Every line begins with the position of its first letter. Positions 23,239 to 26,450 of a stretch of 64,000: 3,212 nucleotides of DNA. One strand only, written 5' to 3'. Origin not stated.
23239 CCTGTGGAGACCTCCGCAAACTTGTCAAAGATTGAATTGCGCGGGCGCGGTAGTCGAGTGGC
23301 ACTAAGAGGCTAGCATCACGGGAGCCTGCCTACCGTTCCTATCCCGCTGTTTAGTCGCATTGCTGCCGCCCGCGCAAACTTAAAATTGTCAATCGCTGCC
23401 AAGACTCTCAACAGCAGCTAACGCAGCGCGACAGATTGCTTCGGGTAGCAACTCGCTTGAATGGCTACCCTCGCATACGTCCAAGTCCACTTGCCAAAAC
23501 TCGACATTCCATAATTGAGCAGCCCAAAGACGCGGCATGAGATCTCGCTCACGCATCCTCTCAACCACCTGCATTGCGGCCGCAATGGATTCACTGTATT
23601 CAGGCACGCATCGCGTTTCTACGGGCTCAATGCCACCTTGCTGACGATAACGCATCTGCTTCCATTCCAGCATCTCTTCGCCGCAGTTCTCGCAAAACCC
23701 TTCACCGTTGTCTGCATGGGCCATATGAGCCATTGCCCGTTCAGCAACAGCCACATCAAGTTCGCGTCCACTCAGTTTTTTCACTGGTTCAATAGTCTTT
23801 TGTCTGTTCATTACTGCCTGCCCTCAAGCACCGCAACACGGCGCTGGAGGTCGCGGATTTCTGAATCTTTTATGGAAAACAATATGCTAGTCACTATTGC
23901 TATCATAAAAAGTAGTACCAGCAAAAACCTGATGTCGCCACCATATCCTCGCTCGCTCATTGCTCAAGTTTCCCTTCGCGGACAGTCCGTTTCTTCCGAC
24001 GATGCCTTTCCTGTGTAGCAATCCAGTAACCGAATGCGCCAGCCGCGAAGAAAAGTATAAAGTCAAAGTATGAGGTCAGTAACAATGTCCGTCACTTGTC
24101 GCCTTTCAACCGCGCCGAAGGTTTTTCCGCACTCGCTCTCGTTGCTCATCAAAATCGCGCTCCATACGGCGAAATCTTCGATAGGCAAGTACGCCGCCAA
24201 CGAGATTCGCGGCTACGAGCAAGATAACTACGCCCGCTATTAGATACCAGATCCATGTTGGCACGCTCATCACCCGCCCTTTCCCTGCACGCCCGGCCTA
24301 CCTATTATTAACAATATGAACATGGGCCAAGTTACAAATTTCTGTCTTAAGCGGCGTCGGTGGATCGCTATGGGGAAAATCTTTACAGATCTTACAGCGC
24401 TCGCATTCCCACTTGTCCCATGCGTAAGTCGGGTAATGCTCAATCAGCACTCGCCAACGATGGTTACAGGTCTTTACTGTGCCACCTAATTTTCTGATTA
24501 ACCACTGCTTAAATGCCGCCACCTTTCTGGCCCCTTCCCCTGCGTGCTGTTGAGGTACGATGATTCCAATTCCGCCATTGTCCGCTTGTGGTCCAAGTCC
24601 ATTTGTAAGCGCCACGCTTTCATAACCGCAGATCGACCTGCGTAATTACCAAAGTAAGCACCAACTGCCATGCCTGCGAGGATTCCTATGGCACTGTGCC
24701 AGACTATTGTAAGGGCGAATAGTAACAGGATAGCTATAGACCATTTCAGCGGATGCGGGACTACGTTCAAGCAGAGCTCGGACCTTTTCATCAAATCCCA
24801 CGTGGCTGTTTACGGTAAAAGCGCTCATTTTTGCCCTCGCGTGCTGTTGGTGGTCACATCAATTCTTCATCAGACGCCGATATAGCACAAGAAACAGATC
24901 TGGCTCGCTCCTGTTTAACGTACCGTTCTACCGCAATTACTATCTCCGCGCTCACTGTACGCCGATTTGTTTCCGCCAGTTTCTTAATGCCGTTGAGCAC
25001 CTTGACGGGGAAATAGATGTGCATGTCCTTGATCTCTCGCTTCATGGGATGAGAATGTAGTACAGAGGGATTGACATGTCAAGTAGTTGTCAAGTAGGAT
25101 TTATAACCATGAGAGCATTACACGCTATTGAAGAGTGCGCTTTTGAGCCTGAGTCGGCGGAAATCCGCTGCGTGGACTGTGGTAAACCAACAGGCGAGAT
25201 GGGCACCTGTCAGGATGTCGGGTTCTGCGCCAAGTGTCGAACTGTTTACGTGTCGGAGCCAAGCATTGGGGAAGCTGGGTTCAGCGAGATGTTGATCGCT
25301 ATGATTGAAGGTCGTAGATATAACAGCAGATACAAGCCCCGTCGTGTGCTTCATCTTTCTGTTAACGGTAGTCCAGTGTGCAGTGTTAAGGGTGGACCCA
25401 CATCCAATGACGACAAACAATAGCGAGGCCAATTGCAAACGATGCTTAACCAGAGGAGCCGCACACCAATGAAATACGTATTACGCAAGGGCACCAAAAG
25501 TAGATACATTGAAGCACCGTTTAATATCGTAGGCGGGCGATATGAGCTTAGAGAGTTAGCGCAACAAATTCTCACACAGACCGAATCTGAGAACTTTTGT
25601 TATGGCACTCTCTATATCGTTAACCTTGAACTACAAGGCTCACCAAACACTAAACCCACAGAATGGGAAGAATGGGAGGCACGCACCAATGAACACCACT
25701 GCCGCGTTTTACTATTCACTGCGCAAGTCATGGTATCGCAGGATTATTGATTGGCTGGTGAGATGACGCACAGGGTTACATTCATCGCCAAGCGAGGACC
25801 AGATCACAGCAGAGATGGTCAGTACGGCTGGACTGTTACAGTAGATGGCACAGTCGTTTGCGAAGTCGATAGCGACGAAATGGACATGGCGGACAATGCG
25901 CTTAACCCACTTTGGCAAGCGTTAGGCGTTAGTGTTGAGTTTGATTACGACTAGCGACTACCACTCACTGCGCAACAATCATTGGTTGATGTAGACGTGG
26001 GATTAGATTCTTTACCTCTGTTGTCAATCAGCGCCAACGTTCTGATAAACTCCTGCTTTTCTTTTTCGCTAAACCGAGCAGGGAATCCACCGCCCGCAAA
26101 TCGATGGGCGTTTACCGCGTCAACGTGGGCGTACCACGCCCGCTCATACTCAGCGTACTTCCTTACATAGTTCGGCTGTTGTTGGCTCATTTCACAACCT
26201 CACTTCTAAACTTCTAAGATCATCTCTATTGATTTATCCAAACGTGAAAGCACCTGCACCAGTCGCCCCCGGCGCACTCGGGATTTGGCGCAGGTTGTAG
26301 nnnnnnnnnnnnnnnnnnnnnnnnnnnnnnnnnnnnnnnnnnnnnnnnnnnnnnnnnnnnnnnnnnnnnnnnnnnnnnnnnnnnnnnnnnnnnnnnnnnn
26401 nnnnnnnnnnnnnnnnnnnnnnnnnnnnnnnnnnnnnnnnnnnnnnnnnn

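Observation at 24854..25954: RHH regulator and palindromic operator controlling a divergent three-gene cluster inside the late operon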

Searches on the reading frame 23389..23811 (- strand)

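Call 3: search_protein_families(library=pfam, proteins=[window:23389-23811:-], max_evalue=1)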
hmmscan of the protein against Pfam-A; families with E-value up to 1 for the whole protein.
window:23389-23811:- (140 aa): 1 family
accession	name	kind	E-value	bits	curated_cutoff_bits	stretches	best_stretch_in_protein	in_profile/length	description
PF18066.6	Phage_ABA_S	-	6.1e-11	43.3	27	1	46-131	6-89/89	Phage ABA sandwich domain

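Call 4: search_protein_families(library=phrogs, proteins=[window:23389-23811:-], max_evalue=0.1)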
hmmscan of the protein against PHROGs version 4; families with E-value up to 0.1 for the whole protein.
window:23389-23811:- (140 aa): 3 families
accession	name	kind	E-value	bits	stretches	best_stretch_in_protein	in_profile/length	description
phrog_8017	-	unknown function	6.3e-07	30.4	1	52-135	28-106/111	-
phrog_4389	-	unknown function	0.0097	17.1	1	10-132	8-120/135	-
phrog_54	-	other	0.013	16.7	1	11-48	9-44/75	DksA-like zinc-finger protein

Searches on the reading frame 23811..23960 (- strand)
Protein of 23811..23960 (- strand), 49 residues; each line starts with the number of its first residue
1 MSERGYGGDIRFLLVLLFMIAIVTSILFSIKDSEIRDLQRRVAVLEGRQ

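Call 84: search_protein_families(library=pfam, proteins=[window:23811-23960:-], max_evalue=1)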
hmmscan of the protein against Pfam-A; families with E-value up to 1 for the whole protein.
window:23811-23960:- (49 aa): 1 family
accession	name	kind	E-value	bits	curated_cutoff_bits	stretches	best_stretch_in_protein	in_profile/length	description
PF08114.16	PMP1_2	-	0.033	14.4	22.3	1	11-40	13-42/43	ATPase proteolipid family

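Call 94: search_protein_families(library=phrogs, proteins=[window:23811-23960:-], max_evalue=0.01)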
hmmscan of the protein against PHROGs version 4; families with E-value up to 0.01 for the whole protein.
window:23811-23960:- (49 aa): 0 families

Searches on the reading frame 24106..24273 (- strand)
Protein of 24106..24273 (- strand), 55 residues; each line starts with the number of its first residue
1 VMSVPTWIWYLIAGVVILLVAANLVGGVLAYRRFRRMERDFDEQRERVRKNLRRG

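Call 57: search_protein_families(library=padloc, proteins=[window:24106-24273:-], max_evalue=0.1)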
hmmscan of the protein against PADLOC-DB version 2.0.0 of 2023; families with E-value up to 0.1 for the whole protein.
window:24106-24273:- (55 aa): 0 families

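Call 84: search_protein_families(library=pfam, proteins=[window:24106-24273:-], max_evalue=1)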
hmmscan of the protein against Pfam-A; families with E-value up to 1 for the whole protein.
window:24106-24273:- (55 aa): 9 families
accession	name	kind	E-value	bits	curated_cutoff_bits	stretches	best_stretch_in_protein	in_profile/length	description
PF07332.16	Phage_holin_3_6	-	0.0009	19.7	28.4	1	4-52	66-112/116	Putative Actinobacterial Holin-X, holin superfamily III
PF07219.19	HemY_N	-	0.0065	17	31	1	2-55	14-66/107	HemY protein N-terminus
PF14316.11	DUF4381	-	0.0093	16.7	27.2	1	5-50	17-53/145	Domain of unknown function (DUF4381)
PF01943.22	Polysacc_synt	-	0.035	14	28.2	1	6-54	160-210/274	Polysaccharide biosynthesis protein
PF11044.13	TMEMspv1-c74-12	-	0.051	14.2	25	1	4-50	1-45/49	Plectrovirus spv1-c74 ORF 12 transmembrane protein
PF14007.11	YtpI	-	0.065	14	29.4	1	1-36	50-85/87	YtpI-like protein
PF12191.14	stn_TNFRSF12A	-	0.072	13.9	24.9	1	7-39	77-109/129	Tumour necrosis factor receptor stn_TNFRSF12A_TNFR domain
PF03376.19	Adeno_E3B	-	0.13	13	25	1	4-34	9-39/67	Adenovirus E3B protein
PF20381.4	Rv1476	-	0.18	12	26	1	4-39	119-154/156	Membrane protein Rv1476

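Call 94: search_protein_families(library=phrogs, proteins=[window:24106-24273:-], max_evalue=0.01)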
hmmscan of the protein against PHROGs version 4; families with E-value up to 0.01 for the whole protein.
window:24106-24273:- (55 aa): 0 families

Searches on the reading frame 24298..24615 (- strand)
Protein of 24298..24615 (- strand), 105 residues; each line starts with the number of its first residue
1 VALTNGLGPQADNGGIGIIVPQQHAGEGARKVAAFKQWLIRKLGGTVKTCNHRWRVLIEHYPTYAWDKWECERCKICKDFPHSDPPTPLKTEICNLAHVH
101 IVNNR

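Call 3: search_protein_families(library=pfam, proteins=[window:24298-24615:-], max_evalue=1)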
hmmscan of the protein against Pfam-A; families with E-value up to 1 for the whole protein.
window:24298-24615:- (105 aa): 0 families

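Call 4: search_protein_families(library=phrogs, proteins=[window:24298-24615:-], max_evalue=0.1)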
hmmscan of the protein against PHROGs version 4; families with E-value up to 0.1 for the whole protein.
window:24298-24615:- (105 aa): 2 families
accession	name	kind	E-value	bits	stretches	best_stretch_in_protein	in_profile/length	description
phrog_7696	-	unknown function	0.00093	20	1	32-75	13-52/78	-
phrog_9825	-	unknown function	0.045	14.5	1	67-84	30-47/56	-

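Call 57: search_protein_families(library=padloc, proteins=[window:24298-24615:-], max_evalue=0.1)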
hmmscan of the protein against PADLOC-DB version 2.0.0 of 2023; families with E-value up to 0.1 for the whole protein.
window:24298-24615:- (105 aa): 0 families

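Call 58: search_protein_families(library=ncbifam, proteins=[window:24298-24615:-], max_evalue=0.1)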
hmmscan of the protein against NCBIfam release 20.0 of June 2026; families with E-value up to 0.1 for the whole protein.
window:24298-24615:- (105 aa): 0 families

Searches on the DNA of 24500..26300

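Call 96: search_rna_families(source=window, start=24500, end=26300, threshold=evalue, max_evalue=1)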
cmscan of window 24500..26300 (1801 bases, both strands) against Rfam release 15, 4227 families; matches with E-value up to 1: 0.
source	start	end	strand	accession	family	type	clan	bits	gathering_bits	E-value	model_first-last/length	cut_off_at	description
